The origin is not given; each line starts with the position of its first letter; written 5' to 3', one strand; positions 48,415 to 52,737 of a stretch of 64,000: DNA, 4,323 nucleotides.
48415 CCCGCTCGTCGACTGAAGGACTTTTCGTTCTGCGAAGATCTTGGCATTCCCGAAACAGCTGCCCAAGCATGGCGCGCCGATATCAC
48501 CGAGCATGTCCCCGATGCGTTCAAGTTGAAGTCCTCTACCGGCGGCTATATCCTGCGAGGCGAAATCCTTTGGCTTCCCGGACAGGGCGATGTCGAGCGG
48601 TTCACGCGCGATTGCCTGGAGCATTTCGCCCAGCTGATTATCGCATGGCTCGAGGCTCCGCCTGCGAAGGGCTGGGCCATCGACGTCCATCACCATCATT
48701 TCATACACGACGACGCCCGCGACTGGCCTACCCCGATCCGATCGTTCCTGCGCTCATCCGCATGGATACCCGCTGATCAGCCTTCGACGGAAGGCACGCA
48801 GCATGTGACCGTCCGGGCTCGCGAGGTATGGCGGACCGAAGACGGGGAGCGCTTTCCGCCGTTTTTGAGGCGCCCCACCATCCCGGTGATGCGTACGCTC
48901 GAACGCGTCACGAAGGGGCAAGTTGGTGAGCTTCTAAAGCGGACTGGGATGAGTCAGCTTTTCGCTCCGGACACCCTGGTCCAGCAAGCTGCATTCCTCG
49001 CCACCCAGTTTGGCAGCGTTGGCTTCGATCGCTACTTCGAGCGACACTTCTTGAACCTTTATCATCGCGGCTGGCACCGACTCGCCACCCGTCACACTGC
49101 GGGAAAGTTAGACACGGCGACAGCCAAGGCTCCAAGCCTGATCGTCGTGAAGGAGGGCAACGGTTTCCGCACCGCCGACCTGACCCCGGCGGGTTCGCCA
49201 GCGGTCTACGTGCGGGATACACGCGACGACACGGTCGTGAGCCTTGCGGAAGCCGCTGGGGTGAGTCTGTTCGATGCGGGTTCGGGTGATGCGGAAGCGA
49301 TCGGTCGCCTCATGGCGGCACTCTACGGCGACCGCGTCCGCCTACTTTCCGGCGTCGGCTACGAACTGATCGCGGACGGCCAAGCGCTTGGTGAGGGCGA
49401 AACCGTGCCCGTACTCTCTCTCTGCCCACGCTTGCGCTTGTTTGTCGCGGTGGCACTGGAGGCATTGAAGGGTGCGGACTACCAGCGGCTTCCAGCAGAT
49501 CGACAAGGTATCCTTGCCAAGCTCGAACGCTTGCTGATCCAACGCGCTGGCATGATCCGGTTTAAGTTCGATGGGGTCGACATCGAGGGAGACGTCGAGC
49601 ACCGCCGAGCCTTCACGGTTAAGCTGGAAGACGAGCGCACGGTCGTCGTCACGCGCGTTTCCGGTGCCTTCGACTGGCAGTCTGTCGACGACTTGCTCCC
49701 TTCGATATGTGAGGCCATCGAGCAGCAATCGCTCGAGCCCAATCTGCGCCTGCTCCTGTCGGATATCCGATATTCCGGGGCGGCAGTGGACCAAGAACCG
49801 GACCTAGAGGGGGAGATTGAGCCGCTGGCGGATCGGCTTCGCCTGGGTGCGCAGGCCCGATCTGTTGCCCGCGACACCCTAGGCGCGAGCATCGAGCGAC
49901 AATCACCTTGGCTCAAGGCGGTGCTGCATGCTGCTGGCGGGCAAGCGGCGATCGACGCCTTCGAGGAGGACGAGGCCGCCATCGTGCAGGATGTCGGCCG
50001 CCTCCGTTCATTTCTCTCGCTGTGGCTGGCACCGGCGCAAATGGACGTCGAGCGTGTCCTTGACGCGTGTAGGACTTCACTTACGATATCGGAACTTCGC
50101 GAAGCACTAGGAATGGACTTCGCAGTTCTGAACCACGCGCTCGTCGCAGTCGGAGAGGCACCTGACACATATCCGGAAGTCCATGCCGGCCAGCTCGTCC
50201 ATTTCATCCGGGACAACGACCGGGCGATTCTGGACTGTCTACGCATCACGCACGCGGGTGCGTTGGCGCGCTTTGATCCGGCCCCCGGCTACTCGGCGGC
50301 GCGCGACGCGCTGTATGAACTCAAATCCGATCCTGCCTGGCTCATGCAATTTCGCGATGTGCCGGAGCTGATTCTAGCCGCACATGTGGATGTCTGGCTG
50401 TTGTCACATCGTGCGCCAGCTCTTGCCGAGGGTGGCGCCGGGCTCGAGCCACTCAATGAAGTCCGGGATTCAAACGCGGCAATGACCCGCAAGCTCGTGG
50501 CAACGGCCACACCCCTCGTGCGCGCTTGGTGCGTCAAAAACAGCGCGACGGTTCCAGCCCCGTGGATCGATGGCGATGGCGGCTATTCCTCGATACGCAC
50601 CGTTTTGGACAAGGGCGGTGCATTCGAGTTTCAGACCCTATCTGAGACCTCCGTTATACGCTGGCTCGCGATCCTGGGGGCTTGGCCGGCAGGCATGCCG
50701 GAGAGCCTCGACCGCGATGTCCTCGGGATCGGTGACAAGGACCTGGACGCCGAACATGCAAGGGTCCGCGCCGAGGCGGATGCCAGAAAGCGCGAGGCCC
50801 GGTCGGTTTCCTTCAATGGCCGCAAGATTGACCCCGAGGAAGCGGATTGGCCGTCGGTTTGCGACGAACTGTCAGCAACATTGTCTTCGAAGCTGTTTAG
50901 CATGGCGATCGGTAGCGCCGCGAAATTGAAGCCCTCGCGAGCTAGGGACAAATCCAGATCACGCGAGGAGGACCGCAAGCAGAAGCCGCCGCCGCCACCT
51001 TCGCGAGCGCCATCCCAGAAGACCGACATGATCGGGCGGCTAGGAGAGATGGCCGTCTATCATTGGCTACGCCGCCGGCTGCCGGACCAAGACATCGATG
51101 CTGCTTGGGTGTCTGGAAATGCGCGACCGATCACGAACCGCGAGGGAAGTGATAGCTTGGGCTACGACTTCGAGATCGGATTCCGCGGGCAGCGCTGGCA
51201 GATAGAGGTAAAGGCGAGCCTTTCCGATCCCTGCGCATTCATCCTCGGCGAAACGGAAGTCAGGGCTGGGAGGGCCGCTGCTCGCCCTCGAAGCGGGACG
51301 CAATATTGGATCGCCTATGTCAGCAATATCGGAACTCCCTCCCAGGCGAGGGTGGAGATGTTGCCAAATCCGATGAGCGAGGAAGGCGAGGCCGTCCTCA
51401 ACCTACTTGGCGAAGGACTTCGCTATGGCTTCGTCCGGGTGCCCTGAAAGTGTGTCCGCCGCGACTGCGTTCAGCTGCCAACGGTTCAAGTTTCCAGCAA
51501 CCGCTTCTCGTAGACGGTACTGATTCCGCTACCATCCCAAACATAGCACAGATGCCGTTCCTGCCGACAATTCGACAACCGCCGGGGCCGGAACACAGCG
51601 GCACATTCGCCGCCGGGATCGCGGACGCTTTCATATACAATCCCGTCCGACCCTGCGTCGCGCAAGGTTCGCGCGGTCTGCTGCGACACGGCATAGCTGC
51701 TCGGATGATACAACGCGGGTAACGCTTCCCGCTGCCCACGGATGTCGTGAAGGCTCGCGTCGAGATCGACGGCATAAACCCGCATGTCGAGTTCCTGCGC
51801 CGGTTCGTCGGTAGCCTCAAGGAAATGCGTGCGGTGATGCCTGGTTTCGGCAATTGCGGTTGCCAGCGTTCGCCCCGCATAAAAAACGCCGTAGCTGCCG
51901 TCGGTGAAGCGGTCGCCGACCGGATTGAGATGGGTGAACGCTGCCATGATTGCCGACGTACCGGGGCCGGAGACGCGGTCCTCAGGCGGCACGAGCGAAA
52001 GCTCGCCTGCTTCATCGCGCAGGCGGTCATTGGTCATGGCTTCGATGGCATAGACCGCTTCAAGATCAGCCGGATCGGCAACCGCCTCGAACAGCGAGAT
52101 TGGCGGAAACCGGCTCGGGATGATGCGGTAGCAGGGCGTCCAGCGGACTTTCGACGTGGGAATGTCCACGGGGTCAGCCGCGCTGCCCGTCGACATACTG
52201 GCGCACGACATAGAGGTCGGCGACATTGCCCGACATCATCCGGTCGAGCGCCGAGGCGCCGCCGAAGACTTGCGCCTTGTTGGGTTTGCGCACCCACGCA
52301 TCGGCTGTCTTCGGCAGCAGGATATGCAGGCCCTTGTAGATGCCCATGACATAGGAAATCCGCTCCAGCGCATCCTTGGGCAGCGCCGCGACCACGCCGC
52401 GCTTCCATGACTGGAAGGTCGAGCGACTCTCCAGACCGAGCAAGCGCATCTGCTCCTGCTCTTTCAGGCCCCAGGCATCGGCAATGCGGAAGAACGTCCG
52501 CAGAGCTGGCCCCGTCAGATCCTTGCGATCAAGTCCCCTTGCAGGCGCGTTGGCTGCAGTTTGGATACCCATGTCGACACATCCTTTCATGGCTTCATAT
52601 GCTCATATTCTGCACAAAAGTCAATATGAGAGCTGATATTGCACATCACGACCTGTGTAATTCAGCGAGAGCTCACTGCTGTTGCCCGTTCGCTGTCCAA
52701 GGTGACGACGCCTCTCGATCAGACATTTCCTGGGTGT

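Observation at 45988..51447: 1819-aa stand-alone GHKL ATPase fused to a C-terminal DUF3883 nuclease-like domain (bacterial NO VEIN-like architecture) in ICE cargo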

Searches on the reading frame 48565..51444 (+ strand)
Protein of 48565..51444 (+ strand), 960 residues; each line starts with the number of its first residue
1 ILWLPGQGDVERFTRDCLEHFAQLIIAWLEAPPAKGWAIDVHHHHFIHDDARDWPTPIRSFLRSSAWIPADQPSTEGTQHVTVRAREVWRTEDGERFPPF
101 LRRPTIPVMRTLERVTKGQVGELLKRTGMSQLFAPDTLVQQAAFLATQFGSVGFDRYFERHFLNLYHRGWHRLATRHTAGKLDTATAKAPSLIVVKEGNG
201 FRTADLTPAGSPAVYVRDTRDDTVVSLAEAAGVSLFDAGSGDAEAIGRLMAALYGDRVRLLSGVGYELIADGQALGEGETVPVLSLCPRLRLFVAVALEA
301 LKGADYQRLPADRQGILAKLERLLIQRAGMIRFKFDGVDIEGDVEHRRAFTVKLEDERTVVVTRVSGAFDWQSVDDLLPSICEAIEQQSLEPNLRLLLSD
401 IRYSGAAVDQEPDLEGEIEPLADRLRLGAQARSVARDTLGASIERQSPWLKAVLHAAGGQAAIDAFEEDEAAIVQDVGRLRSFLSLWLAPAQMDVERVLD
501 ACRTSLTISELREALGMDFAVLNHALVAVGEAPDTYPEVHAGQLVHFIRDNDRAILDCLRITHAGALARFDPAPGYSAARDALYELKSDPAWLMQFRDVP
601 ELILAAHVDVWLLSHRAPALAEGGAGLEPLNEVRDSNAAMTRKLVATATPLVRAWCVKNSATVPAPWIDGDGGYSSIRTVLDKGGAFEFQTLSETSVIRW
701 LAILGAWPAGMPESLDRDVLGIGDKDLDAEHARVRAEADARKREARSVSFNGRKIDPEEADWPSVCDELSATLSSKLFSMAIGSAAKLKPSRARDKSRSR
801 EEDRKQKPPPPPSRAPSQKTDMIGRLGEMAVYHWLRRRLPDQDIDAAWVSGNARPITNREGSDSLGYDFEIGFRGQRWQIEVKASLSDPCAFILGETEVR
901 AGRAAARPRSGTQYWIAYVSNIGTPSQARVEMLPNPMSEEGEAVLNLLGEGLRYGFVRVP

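Call 56: predict_structure(alignment_id=A3)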
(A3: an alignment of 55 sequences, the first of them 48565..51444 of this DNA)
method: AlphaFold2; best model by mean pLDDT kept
length: 960 residues; sequences in the alignment: 55
mean_pLDDT: 86.4   pTM: 0.45
mean pLDDT of the five models: 86.4, 86.1, 85.5, 84.5, 84.0
residues with pLDDT >= 90: 513; 70-90: 363; 50-70: 60; < 50: 24
segments of 3 or more residues with pLDDT < 50: 1-3, 793-811
pLDDT, mean of each block of 10 residues (from residue 1): 53 87 83 58 60 60 87 85 90 78 91 84 84 90 92 85 92 93 89 89 87 90 83 86 91 93 87 84 93 95 81 85 89 83 67 86 84 92 91 94 89 84 86 77 73 93 89 77 90 88 80 91 94 91 93 92 91 92 92 94 96 93 79 94 92 90 83 85 93 94 93 91 85 78 88 90 93 93 89 48 40 76 96 96 95 90 94 94 94 92 90 96 94 94 86 87
secondary structure, 60 per line:
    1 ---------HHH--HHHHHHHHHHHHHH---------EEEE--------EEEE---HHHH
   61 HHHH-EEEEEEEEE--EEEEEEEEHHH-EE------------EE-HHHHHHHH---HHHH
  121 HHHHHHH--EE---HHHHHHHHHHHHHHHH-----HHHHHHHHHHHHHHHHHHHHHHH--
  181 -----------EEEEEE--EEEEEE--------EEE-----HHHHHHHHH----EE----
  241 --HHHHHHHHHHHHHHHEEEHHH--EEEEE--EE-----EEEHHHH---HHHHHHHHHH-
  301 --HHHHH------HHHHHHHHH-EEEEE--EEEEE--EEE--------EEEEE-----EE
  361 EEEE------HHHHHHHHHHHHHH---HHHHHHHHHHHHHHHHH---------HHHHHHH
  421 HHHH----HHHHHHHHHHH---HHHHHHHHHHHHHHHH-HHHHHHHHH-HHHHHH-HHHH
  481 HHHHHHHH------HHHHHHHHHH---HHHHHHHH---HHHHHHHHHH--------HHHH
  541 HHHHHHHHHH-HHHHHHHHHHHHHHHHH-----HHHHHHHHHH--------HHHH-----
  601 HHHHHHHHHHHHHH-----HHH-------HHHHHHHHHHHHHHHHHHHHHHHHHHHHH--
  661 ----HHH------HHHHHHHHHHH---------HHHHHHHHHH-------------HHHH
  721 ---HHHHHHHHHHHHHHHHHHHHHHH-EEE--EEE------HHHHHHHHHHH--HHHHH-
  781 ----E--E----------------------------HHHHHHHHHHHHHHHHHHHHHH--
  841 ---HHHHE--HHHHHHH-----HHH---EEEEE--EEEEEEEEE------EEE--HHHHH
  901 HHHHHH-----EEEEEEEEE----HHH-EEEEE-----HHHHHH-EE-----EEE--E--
elements in order (helices of 4 or more, strands of 3 or more residues): H15-28 E38-41 E50-53 H57-64 E66-74 E77-84 H106-113 H117-127 H135-150 H156-178 E192-197 E200-205 E214-216 H222-230 H243-257 E258-260 E266-270 E280-282 H283-286 H290-299 H303-307 H314-322 E324-328 E331-335 E338-340 E349-353 E359-364 H371-384 H388-404 H414-424 H429-439 H443-458 H460-468 H470-475 H477-488 H495-504 H508-515 H519-528 H537-550 H552-568 H574-583 H592-595 H601-614 H630-658 H674-684 H694-703 H717-720 H724-746 E748-750 E753-755 H762-772 H775-779 H817-838 H844-847 H851-857 E869-873 E876-884 E891-893 H896-906 E912-920 E929-933 H939-944 E953-955

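Call 60: fold_search(model_id=the predicted structure, library=pdb)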
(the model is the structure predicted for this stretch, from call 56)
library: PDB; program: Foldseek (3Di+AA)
matches with E <= 10: 118; with E <= 0.001: 0
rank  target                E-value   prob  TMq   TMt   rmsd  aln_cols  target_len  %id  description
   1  2eo0_A                7.1e-01  0.93  0.07  0.44   3.2        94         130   18  Crystal Structure of Holliday Junction Resolvase ST1444 (released 2007-10-02)
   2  8bcx_C                7.1e-01  0.12  0.06  0.10  17.6       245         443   14  Crystal structure of NrfA-1 from Geobacter metallireducens (released 2023-08-30)
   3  2fco_A                8.8e-01  0.92  0.06  0.31   3.3        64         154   16  Crystal Structure of Bacillus stearothermophilus PrfA-Holliday Junction Resolvase (released 2006-11-21)
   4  1rzn_B                8.8e-01  0.87  0.06  0.34   3.8        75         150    9  Crystal Structure of Penicillin-binding protein-related factor A from Bacillus Subtilis. (released 2004-11-30)
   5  2wj0_A                9.2e-01  0.91  0.08  0.48   3.5        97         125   18  Crystal structures of Holliday junction resolvases from Archaeoglobus fulgidus bound to DNA substrate (released 2009-05-26)
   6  8vdq                  9.2e-01  0.04  0.08  0.05  29.1       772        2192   12  Cryogenic electron microscopy model of full-length talin (released 2024-10-02)
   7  2wiw_B                1.1e+00  0.85  0.08  0.48   4.0       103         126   16  Crystal structures of Holliday junction resolvases from Archaeoglobus fulgidus bound to DNA substrate (released 2009-05-26)
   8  1y1o_A                1.2e+00  0.90  0.05  0.26   2.1        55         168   16  X-ray crystal Structure of Penicillin-binding protein-related factor A from Bacillus stearothermophilus (released 2004-12-07)
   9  3ebc_B                1.2e+00  0.23  0.08  0.24  10.9       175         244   13  Structure of N141A HincII with Cognate DNA (released 2008-12-23)
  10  1tw8_D                1.2e+00  0.41  0.08  0.26  10.7       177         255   11  HincII bound to Ca2+ and cognate DNA GTCGAC (released 2004-08-10)
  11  8zq6_C                1.2e+00  0.04  0.04  0.07  15.9       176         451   10  preF6P of RSV glycoprotein (released 2025-12-17)
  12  4tkd_B                1.3e+00  0.89  0.07  0.45   3.1        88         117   16  Sulfolobus solfataricus HJC mutants (released 2015-08-12)
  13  5zyv_A                1.4e+00  0.33  0.07  0.28  10.4       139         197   14  Crystal structure of human MGME1 with single strand DNA2 and Ca2+ (released 2018-09-19)
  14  2wiw_A                1.4e+00  0.85  0.07  0.47   3.4        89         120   18  Crystal structures of Holliday junction resolvases from Archaeoglobus fulgidus bound to DNA substrate (released 2009-05-26)
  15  2eo0_B                1.4e+00  0.82  0.07  0.44   3.2        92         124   17  Crystal Structure of Holliday Junction Resolvase ST1444 (released 2007-10-02)
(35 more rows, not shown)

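Call 102: fold_search(model_id=the predicted structure, library=viral)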
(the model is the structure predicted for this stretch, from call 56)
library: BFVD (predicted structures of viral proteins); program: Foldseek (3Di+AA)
matches with E <= 10: 125; with E <= 0.001: 0
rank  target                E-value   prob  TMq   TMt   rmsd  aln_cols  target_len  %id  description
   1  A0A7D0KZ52            8.7e-02  0.33  0.08  0.20  18.3       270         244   13  (no name in the UniProt tables at hand)
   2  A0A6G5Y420            1.9e-01  0.99  0.06  0.38   3.1        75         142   20  (no name in the UniProt tables at hand)
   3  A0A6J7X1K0            2.3e-01  0.72  0.07  0.29   9.4       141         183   14  Uncharacterized protein [uncultured Caudovirales phage]
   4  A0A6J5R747            3.8e-01  0.85  0.07  0.25   8.9       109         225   10  Uncharacterized protein [uncultured Caudovirales phage]
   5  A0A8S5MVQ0            4.5e-01  0.98  0.06  0.31   2.4        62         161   11  Holliday junction resolvase RecU [Siphoviridae sp. ctsBB38]
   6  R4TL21                5.4e-01  0.84  0.08  0.33   4.9       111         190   16  Holliday junction resolvase [Halogranum tailed virus 1]
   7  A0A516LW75            5.4e-01  0.72  0.06  0.21   6.0        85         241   18  (no name in the UniProt tables at hand)
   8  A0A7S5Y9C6            6.2e-01  0.69  0.07  0.35   5.4        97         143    9  (no name in the UniProt tables at hand)
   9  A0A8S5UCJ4            6.5e-01  0.84  0.07  0.37   6.0       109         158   17  Holliday junction resolvase RecU [Siphoviridae sp. ctgN495]
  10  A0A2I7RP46            6.5e-01  0.20  0.08  0.22  14.5       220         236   10  (no name in the UniProt tables at hand)
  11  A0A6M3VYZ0            6.8e-01  0.89  0.10  0.59   5.1       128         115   10  Putative Holliday junction resolvase [Saccharolobus solfataricus rod-shaped virus 1]
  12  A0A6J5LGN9            6.8e-01  0.51  0.08  0.34   7.9       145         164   12  PD(D/E)XK endonuclease domain-containing protein [uncultured Caudovirales phage]
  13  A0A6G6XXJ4            7.4e-01  0.85  0.06  0.40   6.7        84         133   18  Uncharacterized protein [Ochrobactrum phage vB_OspP_OH]
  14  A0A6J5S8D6            7.4e-01  0.85  0.06  0.28   3.1        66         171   24  Uncharacterized protein [uncultured Caudovirales phage]
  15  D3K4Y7                1.1e+00  0.30  0.05  0.26   9.8       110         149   10  RNA-directed RNA polymerase L (Fragment) [Bunyavirus La Crosse]
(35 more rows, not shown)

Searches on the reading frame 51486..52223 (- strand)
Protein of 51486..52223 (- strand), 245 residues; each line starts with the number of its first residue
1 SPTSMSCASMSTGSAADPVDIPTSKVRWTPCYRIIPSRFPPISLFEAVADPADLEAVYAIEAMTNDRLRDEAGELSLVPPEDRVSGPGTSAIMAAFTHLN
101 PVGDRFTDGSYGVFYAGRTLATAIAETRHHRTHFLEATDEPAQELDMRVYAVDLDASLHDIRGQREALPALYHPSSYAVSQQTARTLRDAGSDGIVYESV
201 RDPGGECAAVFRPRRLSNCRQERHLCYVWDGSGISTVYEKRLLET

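Call 9: search_protein_families(library=pfam, proteins=[window:51486-52223:-], max_evalue=0.001)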
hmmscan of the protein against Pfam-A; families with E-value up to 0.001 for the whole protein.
window:51486-52223:- (245 aa): 1 family
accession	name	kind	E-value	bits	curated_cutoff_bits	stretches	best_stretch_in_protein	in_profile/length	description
PF08808.17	RES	-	3.7e-36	125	23.2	1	83-230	4-157/157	RES domain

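Call 35: search_protein_families(library=padloc, proteins=[window:51486-52223:-], max_evalue=0.00001)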
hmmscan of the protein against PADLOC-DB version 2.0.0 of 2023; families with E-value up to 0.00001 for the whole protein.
window:51486-52223:- (245 aa): 0 families

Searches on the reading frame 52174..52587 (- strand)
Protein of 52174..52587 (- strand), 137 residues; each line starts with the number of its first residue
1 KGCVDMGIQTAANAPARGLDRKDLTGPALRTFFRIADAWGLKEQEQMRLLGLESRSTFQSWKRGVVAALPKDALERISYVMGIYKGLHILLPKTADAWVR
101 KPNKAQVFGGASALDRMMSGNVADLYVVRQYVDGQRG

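Call 33: search_protein_families(library=pfam, proteins=[window:52174-52587:-], max_evalue=0.001)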
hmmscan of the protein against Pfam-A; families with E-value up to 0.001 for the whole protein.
window:52174-52587:- (137 aa): 2 families
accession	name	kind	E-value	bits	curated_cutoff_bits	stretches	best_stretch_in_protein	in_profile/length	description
PF20432.4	Xre-like-HTH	-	2.1e-13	50.8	25.8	1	19-81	2-62/63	Antitoxin Xre-like helix-turn-helix domain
PF09722.15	Xre_MbcA_ParS_C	-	3.4e-08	33.8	24.5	1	95-137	13-50/51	Antitoxin Xre/MbcA/ParS C-terminal toxin-binding domain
